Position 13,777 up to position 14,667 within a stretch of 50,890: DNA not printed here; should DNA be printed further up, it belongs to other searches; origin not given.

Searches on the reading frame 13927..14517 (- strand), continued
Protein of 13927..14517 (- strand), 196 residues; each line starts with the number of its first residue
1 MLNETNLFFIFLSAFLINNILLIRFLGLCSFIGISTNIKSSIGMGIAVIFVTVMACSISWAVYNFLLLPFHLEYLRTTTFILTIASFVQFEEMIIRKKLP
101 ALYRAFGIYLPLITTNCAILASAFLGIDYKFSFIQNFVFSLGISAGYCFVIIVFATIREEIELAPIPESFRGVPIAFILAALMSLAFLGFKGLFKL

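Call 33: search_protein_families(library=ncbifam, proteins=[L017:10814-11611:+], max_evalue=0.00001)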
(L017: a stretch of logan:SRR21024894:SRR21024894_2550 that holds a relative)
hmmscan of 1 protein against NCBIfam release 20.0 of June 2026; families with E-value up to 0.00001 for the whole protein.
L017:10814-11611:+ (265 aa): 75 families (the best 25 are shown)
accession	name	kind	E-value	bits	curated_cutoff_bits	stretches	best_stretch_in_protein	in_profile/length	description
NF041836.1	rnfB_Methano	equivalog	2.6e-67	227.1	445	1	3-253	9-262/265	Rnf electron transport complex subunit RnfB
NF005505.0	PRK07118.1-4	equivalog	5.5e-67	226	378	1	3-253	9-262/265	Fe-S cluster domain-containing protein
NF005503.0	PRK07118.1-2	equivalog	3.5e-66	223.4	252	2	3-228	4-233/292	RnfABCDGE type electron transport complex subunit B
NF005506.0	PRK07118.1-5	equivalog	1.8e-65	221.2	388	1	4-253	9-262/279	Fe-S cluster domain-containing protein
NF005504.0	PRK07118.1-3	equivalog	4.8e-65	219.8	437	1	3-254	6-266/293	Fe-S cluster domain-containing protein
NF003475.0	PRK05113.1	equivalog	4.9e-37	127.6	203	2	1-94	4-96/190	electron transport complex subunit RsxB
TIGR01944.1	rnfB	subfamily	4.2e-36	124.3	68.7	2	2-92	5-94/190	RnfABCDGE type electron transport complex subunit B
NF005415.0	PRK06991.1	equivalog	7.8e-21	75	281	1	33-89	7-63/284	electron transport complex subunit RsxB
NF043069.1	T4HPD_activ_SAM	equivalog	7.1e-20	71.6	425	2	200-255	44-99/299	trans-4-hydroxy-L-proline dehydratase activase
NF006446.0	PRK08764.1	equivalog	4.9e-19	68.6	220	1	31-90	6-65/139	Rnf electron transport complex subunit RnfB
NF038196.1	ferrodoxin_EFR1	subfamily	6.6e-19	68.9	75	2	65-181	123-231/242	EFR1 family ferrodoxin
TIGR04105.1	FeFe_hydrog_B1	subfamily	1.2e-18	67.1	450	2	105-224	89-205/462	monomeric [FeFe] hydrogenase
TIGR02700.1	flavo_MJ0208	hypoth_equivalog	3e-17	62.7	251.35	2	135-185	150-201/234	dihydromethanopterin reductase (acceptor)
NF058577.1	FdxA_fam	equivalog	2.4e-15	56.4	65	2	134-176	8-50/52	4Fe-4S ferredoxin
TIGR04041.1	activase_YjjW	hypoth_equivalog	6.3e-15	55.3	250.2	2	207-252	41-86/276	YjjW family glycine radical enzyme activase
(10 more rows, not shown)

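Call 35: find_encoding_contigs(protein=P0207, flank=8000, max_places=6)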
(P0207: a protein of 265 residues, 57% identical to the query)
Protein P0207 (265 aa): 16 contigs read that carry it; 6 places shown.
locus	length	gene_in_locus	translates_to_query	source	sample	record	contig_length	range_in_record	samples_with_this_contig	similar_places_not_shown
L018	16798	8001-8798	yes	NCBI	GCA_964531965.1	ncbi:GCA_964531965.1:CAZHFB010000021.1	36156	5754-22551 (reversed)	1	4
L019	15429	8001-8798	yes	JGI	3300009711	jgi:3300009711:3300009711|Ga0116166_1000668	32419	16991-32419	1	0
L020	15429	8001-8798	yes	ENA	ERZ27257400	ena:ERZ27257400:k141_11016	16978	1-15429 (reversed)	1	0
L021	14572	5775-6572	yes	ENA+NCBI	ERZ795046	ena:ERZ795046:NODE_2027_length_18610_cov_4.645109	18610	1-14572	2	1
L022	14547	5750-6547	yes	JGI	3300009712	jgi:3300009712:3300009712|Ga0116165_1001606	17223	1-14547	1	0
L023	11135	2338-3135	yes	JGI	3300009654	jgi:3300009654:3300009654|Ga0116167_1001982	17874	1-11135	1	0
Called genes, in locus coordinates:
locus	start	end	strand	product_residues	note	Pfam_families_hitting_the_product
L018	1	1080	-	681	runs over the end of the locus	PF00989:PAS (weak), PF08448:PAS_4 (weak), PF13426:PAS_9 (weak), PF13596:PAS_10 (weak), PF00512:HisKA, PF02518:HATPase_c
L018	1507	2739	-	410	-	PF00109:ketoacyl-synt, PF02801:Ketoacyl-synt_C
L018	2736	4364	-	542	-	PF02310:B12-binding (weak), PF04055:Radical_SAM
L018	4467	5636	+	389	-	PF03349:Toluene_X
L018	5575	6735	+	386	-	PF00072:Response_reg, PF00512:HisKA, PF02518:HATPase_c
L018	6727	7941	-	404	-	PF00309:Sigma54_AID (faint), PF04963:Sigma54_CBD, PF04552:Sigma54_DBD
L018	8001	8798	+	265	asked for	PF04060:FeS, PF12838:Fer4_7, PF13187:Fer4_9, PF13237:Fer4_10 (weak), PF14697:Fer4_21, PF25160:LdpA_Fe-S-bd, PF00037:Fer4, PF12838:Fer4_7, +10 more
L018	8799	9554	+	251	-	PF01416:PseudoU_synth_1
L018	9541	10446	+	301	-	PF01565:FAD_binding_4, PF02873:MurB_C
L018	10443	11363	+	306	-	PF01820:Dala_Dala_lig_N, PF01071:GARS_A (weak), PF02655:ATP-grasp_3 (weak), PF08443:RimK (weak), PF02222:ATP-grasp, PF07478:Dala_Dala_lig_C, PF02786:CPSase_L_D2, PF13535:ATP-grasp_4 (weak)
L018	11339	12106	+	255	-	PF08478:POTRA_1 (weak), PF03799:FtsQ_DivIB_C (weak)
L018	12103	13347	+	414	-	PF11104:PilM_2 (faint), PF02491:SHS2_FTSA, PF06277:EutA (weak), PF06723:MreB_Mbl, PF14450:FtsA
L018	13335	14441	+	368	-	PF00091:Tubulin, PF12327:FtsZ_C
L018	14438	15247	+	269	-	PF01261:AP_endonuc_2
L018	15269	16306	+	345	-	PF01408:GFO_IDH_MocA, PF03447:NAD_binding_3 (weak), PF02894:GFO_IDH_MocA_C, PF22725:GFO_IDH_MocA_C3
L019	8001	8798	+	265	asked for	PF04060:FeS, PF12838:Fer4_7, PF13187:Fer4_9, PF13237:Fer4_10 (weak), PF14697:Fer4_21, PF25160:LdpA_Fe-S-bd, PF00037:Fer4, PF12838:Fer4_7, +10 more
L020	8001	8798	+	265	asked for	PF04060:FeS, PF12838:Fer4_7, PF13187:Fer4_9, PF13237:Fer4_10 (weak), PF14697:Fer4_21, PF25160:LdpA_Fe-S-bd, PF00037:Fer4, PF12838:Fer4_7, +10 more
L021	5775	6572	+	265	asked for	PF04060:FeS, PF12838:Fer4_7, PF13187:Fer4_9, PF13237:Fer4_10 (weak), PF14697:Fer4_21, PF25160:LdpA_Fe-S-bd, PF00037:Fer4, PF12838:Fer4_7, +10 more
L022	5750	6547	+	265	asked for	PF04060:FeS, PF12838:Fer4_7, PF13187:Fer4_9, PF13237:Fer4_10 (weak), PF14697:Fer4_21, PF25160:LdpA_Fe-S-bd, PF00037:Fer4, PF12838:Fer4_7, +10 more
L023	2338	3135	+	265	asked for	PF04060:FeS, PF12838:Fer4_7, PF13187:Fer4_9, PF13237:Fer4_10 (weak), PF14697:Fer4_21, PF25160:LdpA_Fe-S-bd, PF00037:Fer4, PF12838:Fer4_7, +10 more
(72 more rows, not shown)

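Call 38: search_protein_families(library=ncbifam, proteins=[P0207], max_evalue=1e-20)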
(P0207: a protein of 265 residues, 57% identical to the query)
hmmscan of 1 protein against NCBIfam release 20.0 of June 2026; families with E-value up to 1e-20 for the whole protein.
P0207 (265 aa): 7 families
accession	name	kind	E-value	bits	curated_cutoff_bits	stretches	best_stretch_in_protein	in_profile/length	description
NF041836.1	rnfB_Methano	equivalog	7.1e-70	235.5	445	1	2-256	8-262/265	Rnf electron transport complex subunit RnfB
NF005505.0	PRK07118.1-4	equivalog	8.6e-70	235.2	378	1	2-256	8-262/265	Fe-S cluster domain-containing protein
NF005504.0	PRK07118.1-3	equivalog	3.9e-68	230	437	1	2-259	5-268/293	Fe-S cluster domain-containing protein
NF005503.0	PRK07118.1-2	equivalog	1.7e-65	221.2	252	1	2-260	3-267/292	RnfABCDGE type electron transport complex subunit B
NF005506.0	PRK07118.1-5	equivalog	2.5e-59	201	388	1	5-255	10-261/279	Fe-S cluster domain-containing protein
TIGR01944.1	rnfB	subfamily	6.1e-30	104.2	68.7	1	4-192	7-170/190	RnfABCDGE type electron transport complex subunit B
NF003475.0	PRK05113.1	equivalog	7.7e-30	104.2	203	1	3-191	6-169/190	electron transport complex subunit RsxB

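Call 49: find_encoding_contigs(protein=P0067, flank=6000, max_places=2)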
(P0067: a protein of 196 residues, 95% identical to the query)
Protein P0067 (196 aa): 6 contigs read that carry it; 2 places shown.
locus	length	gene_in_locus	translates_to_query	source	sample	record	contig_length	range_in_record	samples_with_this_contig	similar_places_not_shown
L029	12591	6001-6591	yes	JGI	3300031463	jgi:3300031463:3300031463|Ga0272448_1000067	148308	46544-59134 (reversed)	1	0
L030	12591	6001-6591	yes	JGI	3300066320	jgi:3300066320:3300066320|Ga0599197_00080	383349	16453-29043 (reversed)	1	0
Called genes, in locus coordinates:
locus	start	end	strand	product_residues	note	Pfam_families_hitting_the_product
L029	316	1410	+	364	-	PF04015:DUF362, PF00037:Fer4 (weak), PF12837:Fer4_6 (weak), PF13237:Fer4_10 (faint)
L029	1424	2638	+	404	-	PF01676:Metalloenzyme, PF10143:PhosphMutase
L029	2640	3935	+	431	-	PF13375:RnfC_N, PF01512:Complex1_51K, PF12838:Fer4_7 (faint), PF13183:Fer4_8 (faint), PF13237:Fer4_10 (weak)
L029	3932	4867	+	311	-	PF03116:NQR2_RnfD_RnfE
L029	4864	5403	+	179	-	PF04205:FMN_bind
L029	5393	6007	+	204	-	PF02508:Rnf-Nqr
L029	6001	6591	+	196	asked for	PF02508:Rnf-Nqr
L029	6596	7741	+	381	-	PF01694:Rhomboid, PF13174:TPR_6 (faint)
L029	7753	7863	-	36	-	-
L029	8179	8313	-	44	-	-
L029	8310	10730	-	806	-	PF01074:Glyco_hydro_38N, PF09261:Alpha-mann_mid, PF07748:Glyco_hydro_38C, PF17677:Glyco_hydro38C2 (weak)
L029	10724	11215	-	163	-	PF00881:Nitroreductase, PF14512:TM1586_NiRdase (weak), PF00881:Nitroreductase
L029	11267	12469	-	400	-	PF01408:GFO_IDH_MocA, PF22725:GFO_IDH_MocA_C3, PF02894:GFO_IDH_MocA_C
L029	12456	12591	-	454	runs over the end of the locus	PF03747:ADP_ribosyl_GH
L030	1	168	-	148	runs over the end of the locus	PF14209:DUF4321 (weak)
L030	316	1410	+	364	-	PF04015:DUF362, PF00037:Fer4 (weak), PF12837:Fer4_6 (weak), PF13237:Fer4_10 (faint)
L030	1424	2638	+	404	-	PF01676:Metalloenzyme, PF10143:PhosphMutase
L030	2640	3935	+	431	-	PF13375:RnfC_N, PF01512:Complex1_51K, PF12838:Fer4_7 (faint), PF13183:Fer4_8 (faint), PF13237:Fer4_10 (weak)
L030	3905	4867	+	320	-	PF03116:NQR2_RnfD_RnfE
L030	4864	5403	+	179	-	PF04205:FMN_bind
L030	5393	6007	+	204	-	PF02508:Rnf-Nqr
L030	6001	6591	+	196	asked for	PF02508:Rnf-Nqr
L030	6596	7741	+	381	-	PF01694:Rhomboid, PF13174:TPR_6 (faint)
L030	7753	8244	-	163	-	PF00881:Nitroreductase, PF14512:TM1586_NiRdase (weak), PF00881:Nitroreductase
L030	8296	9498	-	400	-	PF01408:GFO_IDH_MocA, PF22725:GFO_IDH_MocA_C3, PF02894:GFO_IDH_MocA_C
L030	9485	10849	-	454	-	PF03747:ADP_ribosyl_GH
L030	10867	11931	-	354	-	PF01408:GFO_IDH_MocA, PF02894:GFO_IDH_MocA_C, PF22725:GFO_IDH_MocA_C3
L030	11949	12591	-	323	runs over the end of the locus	PF01408:GFO_IDH_MocA, PF22725:GFO_IDH_MocA_C3, PF02894:GFO_IDH_MocA_C (weak)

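Call 52: list_cluster_members(proteins=[P0246, P0299, P0264, P0243, P0228, P0305, P0277, P0089, P0074, P0078])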
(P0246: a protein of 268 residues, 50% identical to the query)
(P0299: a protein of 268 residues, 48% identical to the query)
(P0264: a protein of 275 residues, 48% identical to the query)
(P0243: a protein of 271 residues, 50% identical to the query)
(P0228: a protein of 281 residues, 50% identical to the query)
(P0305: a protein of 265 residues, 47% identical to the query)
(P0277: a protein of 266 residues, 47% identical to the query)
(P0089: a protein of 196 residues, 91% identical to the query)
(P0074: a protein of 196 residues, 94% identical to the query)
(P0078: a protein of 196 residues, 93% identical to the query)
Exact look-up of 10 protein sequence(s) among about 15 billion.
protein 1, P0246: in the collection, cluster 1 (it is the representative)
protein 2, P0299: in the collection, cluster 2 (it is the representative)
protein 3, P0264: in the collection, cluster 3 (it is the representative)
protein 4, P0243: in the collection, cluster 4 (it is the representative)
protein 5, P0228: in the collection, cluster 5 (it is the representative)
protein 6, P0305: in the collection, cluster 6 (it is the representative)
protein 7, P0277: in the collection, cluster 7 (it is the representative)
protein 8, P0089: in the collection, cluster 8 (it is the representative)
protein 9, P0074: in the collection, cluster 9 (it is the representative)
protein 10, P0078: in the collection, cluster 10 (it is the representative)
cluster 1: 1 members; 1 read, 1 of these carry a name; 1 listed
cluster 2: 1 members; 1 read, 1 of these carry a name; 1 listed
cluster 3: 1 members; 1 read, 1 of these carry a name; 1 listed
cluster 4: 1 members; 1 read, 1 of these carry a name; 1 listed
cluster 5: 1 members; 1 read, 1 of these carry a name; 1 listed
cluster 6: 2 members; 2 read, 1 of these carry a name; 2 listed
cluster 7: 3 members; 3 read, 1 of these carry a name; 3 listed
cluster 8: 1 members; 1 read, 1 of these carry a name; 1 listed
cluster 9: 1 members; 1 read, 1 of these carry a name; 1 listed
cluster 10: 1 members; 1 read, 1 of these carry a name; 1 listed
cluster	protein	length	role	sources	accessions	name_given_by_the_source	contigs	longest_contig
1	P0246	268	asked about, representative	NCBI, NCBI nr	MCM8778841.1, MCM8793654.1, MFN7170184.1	MAG: RnfABCDGE type electron transport complex subunit B [Candidatus Omnitrophica ... | RnfABCDGE type electron transport complex subunit B [Candidatus Omnitrophota bacterium]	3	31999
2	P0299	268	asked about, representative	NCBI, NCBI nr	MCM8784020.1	MAG: RnfABCDGE type electron transport complex subunit B [Candidatus Omnitrophica ... | RnfABCDGE type electron transport complex subunit B [Candidatus Omnitrophota bacterium]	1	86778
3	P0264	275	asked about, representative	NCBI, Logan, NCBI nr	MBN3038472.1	MAG: Fe-S cluster domain-containing protein [Candidatus Omnitrophica bacterium] | Fe-S cluster domain-containing protein [Candidatus Omnitrophota bacterium]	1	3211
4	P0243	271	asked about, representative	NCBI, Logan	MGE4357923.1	MAG: RnfABCDGE type electron transport complex subunit B [Candidatus Omnitrophota ...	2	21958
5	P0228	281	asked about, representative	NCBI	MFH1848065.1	MAG: RnfABCDGE type electron transport complex subunit B [Candidatus Omnitrophota ...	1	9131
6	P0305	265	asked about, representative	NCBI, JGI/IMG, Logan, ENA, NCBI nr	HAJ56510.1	MAG TPA: electron transporter RnfB [Candidatus Omnitrophica bacterium] | electron transporter RnfB [Candidatus Omnitrophota bacterium]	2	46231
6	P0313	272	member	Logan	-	-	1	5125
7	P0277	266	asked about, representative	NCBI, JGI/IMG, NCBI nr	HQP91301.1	MAG TPA: RnfABCDGE type electron transport complex subunit B [Candidatus Omnitrophota ... | RnfABCDGE type electron transport complex subunit B [Candidatus Omnitrophota bacterium]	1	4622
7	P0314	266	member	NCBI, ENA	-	-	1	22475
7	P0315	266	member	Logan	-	-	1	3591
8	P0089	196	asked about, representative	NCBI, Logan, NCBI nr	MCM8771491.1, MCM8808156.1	MAG: RnfABCDGE type electron transport complex subunit A [Candidatus Omnitrophica ... | RnfABCDGE type electron transport complex subunit A [Candidatus Omnitrophota bacterium]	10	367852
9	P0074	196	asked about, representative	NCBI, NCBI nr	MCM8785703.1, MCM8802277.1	MAG: RnfABCDGE type electron transport complex subunit A [Candidatus Omnitrophica ... | RnfABCDGE type electron transport complex subunit A [Candidatus Omnitrophota bacterium]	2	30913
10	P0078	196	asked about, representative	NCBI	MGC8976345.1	MAG: electron transport complex protein RnfA [Candidatus Ratteibacteria bacterium]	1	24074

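Call 58: search_protein_families(library=pfam, proteins=[P0207], max_evalue=0.00001)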
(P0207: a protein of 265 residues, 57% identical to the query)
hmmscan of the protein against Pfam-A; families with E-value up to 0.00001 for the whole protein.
P0207 (265 aa): 12 families
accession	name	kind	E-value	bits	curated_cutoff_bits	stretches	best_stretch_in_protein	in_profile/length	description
PF00037.32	Fer4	-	5.4e-21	73.9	21.1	2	160-183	1-24/24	4Fe-4S binding domain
PF12838.12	Fer4_7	-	8.2e-17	61.9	27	2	136-181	4-52/52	4Fe-4S dicluster domain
PF12837.12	Fer4_6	-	9.1e-16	57.4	25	1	160-180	2-22/24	4Fe-4S binding domain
PF13187.11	Fer4_9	-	5.3e-14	52.4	27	2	137-181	2-51/52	4Fe-4S dicluster domain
PF14697.11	Fer4_21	-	5.9e-13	49.2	35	2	137-183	8-58/59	4Fe-4S dicluster domain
PF13237.11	Fer4_10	-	8.8e-13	48.4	25.5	2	137-178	9-53/53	4Fe-4S dicluster domain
PF04060.18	FeS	-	3.2e-12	46.4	23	1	41-72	1-32/33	Putative Fe-S cluster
PF12797.12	Fer4_2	-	5.6e-11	42.1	24.5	1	160-178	3-21/22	4Fe-4S binding domain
PF12798.12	Fer4_3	-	5.1e-10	39.8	27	0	167-180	1-14/15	4Fe-4S binding domain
PF25160.1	LdpA_Fe-S-bd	-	9.4e-10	38.6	27.6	1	143-187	9-48/49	LdpA Fe-S cluster-binding domain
PF13484.11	Fer4_16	-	3.1e-09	37.9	30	0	166-185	1-20/66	4Fe-4S double cluster binding domain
PF13459.11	Fer4_15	-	9.8e-07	29.8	22.4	0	162-179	3-20/66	4Fe-4S single cluster domain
